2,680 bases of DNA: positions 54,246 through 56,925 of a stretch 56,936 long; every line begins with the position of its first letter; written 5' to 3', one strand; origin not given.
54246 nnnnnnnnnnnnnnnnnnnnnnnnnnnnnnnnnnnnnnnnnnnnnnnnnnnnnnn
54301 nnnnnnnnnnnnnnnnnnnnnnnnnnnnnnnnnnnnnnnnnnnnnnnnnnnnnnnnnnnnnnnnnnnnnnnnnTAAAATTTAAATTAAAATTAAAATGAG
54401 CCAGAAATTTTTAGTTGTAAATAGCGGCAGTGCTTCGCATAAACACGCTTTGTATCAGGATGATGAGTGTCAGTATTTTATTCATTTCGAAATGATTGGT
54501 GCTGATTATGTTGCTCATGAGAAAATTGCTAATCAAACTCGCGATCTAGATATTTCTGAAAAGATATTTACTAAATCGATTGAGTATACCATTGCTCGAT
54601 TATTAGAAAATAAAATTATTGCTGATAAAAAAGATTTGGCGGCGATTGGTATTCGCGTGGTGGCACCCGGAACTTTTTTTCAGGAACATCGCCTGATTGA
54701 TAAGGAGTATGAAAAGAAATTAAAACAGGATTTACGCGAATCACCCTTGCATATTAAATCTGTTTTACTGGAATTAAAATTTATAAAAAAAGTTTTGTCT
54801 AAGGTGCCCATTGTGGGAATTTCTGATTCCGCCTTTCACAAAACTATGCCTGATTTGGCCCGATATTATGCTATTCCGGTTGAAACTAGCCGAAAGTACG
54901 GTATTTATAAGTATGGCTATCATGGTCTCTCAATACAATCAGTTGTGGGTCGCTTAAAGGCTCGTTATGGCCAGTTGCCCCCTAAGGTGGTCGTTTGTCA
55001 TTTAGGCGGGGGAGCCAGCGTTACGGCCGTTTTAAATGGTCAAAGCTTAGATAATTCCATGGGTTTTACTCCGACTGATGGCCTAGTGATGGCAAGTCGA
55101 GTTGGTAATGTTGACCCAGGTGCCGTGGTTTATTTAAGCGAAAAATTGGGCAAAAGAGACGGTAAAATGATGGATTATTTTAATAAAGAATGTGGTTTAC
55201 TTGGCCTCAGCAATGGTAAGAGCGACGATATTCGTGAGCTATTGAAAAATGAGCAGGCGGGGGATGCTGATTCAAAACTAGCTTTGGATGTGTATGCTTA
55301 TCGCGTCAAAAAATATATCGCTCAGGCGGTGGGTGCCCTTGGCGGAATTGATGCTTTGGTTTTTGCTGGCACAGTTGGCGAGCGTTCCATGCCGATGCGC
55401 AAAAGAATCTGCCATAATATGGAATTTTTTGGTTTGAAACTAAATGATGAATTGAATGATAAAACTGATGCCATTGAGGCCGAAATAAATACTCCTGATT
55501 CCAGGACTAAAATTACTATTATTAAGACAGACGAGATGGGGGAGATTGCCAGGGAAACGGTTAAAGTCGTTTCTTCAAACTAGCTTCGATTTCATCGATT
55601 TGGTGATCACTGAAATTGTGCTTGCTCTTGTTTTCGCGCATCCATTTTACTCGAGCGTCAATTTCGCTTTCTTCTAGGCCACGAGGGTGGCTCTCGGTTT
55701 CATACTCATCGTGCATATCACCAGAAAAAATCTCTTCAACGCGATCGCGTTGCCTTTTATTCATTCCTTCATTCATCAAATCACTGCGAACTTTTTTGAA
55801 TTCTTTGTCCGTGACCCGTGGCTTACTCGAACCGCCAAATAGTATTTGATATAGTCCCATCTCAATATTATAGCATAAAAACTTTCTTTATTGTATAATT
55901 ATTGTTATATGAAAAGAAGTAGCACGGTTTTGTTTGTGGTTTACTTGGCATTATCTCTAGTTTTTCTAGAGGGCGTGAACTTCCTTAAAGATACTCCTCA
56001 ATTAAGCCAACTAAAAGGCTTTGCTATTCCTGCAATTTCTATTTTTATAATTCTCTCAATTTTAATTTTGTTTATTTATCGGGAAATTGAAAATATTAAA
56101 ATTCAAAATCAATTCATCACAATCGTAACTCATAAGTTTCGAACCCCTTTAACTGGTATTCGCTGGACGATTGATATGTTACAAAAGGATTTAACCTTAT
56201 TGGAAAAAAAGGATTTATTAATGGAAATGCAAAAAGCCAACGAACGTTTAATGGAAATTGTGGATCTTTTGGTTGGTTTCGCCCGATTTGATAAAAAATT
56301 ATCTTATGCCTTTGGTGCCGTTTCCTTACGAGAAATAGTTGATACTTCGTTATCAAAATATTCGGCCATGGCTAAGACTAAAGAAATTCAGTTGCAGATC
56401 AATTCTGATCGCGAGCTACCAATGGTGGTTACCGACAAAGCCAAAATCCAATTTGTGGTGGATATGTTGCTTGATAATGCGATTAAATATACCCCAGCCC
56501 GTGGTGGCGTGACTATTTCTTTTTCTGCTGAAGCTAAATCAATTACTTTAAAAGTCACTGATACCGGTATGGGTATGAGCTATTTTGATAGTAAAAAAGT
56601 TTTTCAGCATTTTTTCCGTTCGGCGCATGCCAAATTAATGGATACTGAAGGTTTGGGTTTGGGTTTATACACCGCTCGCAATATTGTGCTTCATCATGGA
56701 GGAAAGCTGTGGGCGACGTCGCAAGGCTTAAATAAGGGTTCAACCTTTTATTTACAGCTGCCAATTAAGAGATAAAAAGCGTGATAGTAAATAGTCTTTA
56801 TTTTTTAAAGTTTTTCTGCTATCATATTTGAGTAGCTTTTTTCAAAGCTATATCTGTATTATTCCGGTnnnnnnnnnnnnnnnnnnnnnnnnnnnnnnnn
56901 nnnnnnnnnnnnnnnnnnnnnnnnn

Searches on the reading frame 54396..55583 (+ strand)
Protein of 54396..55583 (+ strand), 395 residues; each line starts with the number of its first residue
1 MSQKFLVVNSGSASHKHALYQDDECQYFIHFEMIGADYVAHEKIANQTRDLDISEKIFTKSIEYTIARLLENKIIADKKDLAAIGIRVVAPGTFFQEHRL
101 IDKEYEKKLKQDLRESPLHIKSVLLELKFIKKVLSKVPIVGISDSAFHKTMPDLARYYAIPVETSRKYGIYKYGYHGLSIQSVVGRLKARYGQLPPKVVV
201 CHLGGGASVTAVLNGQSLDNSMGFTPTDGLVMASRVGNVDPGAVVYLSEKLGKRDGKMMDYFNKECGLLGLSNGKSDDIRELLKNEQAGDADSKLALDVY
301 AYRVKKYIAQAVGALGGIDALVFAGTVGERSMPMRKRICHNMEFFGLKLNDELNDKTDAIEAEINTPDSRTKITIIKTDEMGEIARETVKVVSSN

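Call 94: search_protein_families(library=pfam, proteins=[window:54396-55583:+], max_evalue=0.00001)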
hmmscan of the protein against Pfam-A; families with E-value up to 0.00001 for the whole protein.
window:54396-55583:+ (395 aa): 1 family
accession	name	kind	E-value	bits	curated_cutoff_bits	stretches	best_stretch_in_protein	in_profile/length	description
PF00871.23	Acetate_kinase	-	7.6e-90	301.8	22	1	4-385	1-391/392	Acetokinase family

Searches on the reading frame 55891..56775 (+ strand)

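Call 94: search_protein_families(library=pfam, proteins=[window:55891-56775:+], max_evalue=0.00001)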
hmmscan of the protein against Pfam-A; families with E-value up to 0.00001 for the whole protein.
window:55891-56775:+ (294 aa): 2 families
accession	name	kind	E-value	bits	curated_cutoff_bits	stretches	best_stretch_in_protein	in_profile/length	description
PF02518.31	HATPase_c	-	1.3e-21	77.6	26.4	1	182-293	2-110/111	Histidine kinase-, DNA gyrase B-, and HSP90-like ATPase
PF00512.31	HisKA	-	2.5e-10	40.7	26.9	1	72-134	2-64/66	His Kinase A (phospho-acceptor) domain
